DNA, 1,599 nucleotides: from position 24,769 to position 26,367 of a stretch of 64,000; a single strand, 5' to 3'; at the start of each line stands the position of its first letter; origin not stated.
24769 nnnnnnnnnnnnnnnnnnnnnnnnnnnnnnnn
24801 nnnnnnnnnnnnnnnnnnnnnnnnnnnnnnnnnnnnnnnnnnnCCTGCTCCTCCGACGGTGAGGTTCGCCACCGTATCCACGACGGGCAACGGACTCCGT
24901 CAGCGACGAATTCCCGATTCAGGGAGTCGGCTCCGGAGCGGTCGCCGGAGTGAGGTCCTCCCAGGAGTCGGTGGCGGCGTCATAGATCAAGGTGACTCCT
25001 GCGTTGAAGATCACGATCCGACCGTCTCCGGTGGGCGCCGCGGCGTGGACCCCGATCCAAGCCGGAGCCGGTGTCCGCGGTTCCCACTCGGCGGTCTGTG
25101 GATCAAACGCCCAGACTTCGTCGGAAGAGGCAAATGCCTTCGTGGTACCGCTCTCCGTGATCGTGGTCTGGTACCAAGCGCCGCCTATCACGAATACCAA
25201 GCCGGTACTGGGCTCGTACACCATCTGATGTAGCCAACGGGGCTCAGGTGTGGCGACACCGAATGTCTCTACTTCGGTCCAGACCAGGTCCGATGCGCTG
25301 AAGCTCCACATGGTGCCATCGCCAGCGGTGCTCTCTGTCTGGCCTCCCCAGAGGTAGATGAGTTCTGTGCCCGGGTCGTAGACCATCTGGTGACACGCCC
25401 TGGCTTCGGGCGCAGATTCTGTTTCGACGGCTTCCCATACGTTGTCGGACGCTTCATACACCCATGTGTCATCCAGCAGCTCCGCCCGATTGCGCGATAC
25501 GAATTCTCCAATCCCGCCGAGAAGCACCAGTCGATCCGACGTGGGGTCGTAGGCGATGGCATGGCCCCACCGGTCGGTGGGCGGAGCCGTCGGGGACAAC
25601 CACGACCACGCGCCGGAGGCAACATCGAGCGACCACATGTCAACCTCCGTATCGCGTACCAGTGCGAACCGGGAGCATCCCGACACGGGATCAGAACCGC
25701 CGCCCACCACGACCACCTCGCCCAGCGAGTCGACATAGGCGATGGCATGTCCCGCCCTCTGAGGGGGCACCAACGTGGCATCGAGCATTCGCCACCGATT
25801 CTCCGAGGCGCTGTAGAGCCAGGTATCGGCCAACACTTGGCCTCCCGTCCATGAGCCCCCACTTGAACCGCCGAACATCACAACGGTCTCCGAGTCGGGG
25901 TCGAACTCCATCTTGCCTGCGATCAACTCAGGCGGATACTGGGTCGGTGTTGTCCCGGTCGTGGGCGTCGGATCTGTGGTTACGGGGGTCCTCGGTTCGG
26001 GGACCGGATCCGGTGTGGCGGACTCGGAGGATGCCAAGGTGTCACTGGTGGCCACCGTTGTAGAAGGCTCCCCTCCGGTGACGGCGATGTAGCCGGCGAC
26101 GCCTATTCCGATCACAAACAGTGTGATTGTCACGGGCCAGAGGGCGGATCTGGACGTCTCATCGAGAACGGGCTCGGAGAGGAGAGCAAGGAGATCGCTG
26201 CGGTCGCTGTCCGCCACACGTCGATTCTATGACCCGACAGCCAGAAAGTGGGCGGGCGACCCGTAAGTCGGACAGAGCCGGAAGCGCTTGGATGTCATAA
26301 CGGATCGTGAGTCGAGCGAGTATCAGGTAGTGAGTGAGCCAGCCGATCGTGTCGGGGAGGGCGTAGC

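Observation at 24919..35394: Two paralogous modules of beta-propeller protein divergent from an ECF sigma factor plus membrane anti-sigma factor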

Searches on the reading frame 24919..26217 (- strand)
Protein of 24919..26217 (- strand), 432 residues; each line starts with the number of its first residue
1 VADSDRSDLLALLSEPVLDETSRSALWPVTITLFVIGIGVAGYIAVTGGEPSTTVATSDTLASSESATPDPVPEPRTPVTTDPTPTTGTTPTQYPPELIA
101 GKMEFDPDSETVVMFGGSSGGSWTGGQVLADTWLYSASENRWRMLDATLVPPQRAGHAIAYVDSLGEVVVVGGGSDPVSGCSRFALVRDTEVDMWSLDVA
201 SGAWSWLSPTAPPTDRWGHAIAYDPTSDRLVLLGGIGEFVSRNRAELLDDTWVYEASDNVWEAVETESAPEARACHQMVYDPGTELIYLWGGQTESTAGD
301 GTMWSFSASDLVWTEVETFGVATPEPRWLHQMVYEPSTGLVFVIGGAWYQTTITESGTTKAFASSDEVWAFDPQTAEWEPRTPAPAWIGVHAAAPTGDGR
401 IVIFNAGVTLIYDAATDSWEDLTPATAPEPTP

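Call 9: search_protein_families(library=pfam, proteins=[window:24919-26217:-], max_evalue=0.01)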
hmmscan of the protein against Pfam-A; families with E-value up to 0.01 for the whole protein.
window:24919-26217:- (432 aa): 7 families
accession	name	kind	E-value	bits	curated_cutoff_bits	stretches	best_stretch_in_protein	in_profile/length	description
PF24681.1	Kelch_KLHDC2_KLHL20_DRC7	-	1.5e-31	109.8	50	2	228-425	9-197/221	KLHDC2/KLHL20/DRC7 Kelch-repeats domain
PF13418.12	Kelch_4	-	2.6e-27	94.9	21.6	4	110-149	13-47/49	Galactose oxidase, central domain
PF24981.1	Beta-prop_ATRN-LZTR1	-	1.8e-26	93.5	50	2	110-296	50-223/289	Attractin/LZTR1 beta-propeller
PF13415.12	Kelch_3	-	8.2e-22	77.3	22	2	228-281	2-48/48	Galactose oxidase, central domain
PF13964.12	Kelch_6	-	7e-16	58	25.3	0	326-380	1-42/50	Kelch motif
PF24996.1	NANM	-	5.9e-10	39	45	1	193-295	30-127/350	N-acetylneuraminate epimerase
PF07646.21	Kelch_2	-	1.6e-05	25.1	21.3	0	228-262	12-42/48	Kelch motif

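Call 19: search_protein_families(library=ncbifam, proteins=[window:24919-26217:-], max_evalue=0.01)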
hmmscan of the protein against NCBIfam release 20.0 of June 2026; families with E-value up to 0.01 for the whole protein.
window:24919-26217:- (432 aa): 2 families
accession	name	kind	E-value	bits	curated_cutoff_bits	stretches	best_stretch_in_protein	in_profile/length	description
NF010730.0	PRK14131.1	subfamily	4.9e-10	38.7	416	1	197-294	63-157/384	N-acetylneuraminate epimerase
TIGR03547.1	muta_rot_YjhT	subfamily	4.3e-09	36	256.35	1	225-296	61-130/346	YjhT family mutarotase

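Call 53: find_related_loci(query=window:24919-26217:-, collection=metagenome_contigs, flank=4000)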
Query window:24919-26217:- (432 aa) in metagenome_contigs; peptide patterns used: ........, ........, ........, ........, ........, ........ (x = any residue, [..] = any of these).
53 stretches matched a pattern; 2 encode a relative of the query (tblastn E <= 1e-3); 2 distinct loci.
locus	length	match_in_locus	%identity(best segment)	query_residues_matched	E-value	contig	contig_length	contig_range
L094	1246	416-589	42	339-407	8e-9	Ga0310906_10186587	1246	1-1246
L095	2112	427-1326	27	105-382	3e-8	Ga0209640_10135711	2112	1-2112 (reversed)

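Call 88: list_cluster_members(proteins=[P0001, P0121, P0123, window:24919-26217:-])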
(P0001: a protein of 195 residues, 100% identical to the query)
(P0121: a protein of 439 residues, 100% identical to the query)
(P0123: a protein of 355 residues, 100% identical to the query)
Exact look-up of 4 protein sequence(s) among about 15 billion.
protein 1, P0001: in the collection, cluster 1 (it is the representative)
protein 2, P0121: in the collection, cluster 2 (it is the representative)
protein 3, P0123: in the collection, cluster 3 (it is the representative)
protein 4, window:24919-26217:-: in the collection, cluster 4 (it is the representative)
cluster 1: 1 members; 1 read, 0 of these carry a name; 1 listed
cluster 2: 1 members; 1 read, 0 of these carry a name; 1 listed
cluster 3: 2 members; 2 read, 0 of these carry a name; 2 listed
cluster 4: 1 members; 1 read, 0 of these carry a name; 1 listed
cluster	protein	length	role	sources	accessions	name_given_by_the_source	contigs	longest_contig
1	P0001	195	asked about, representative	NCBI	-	-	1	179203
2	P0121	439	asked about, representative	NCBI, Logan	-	-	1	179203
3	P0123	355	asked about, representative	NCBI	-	-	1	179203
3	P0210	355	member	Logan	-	-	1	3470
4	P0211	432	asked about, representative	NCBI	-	-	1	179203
